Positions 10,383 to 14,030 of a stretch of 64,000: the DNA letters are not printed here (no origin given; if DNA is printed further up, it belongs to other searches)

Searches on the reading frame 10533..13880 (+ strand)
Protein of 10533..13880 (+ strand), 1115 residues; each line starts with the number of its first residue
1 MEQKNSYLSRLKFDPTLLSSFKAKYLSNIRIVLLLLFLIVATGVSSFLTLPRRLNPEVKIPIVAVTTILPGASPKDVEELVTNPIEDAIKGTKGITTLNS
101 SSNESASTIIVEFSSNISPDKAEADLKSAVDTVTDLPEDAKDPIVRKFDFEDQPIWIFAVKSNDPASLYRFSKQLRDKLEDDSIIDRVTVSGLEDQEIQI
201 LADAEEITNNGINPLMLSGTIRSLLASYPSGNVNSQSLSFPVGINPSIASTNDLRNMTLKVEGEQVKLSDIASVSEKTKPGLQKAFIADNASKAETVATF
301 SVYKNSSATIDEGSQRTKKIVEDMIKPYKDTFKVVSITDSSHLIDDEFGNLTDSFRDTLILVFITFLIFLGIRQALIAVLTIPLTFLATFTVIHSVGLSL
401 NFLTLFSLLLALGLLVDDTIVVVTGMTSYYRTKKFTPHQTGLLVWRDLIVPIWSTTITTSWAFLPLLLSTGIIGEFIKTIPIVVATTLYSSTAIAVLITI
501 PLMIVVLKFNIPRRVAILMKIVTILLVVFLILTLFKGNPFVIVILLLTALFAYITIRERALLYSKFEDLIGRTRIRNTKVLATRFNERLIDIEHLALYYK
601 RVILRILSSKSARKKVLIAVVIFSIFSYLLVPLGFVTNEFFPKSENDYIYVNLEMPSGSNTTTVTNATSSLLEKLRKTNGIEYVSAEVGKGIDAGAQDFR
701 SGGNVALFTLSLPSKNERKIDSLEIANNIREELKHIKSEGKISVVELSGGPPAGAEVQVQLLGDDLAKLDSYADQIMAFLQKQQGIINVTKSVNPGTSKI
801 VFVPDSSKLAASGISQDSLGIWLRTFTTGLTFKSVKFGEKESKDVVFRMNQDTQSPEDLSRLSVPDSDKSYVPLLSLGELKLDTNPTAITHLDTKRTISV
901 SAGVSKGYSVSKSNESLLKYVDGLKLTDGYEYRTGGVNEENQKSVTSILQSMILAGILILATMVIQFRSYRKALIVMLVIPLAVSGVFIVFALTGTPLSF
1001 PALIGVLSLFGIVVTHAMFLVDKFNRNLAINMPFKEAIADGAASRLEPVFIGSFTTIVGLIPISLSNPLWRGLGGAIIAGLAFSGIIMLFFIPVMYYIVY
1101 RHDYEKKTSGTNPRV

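Call 9: search_protein_families(library=pfam, proteins=[window:10533-13880:+], max_evalue=0.001)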
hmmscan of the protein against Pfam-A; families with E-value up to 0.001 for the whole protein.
window:10533-13880:+ (1115 aa): 1 family
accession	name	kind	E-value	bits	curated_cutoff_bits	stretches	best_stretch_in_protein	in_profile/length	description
PF00873.25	ACR_tran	-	6.4e-146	488.1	28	2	31-506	11-489/1021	AcrB/AcrD/AcrF family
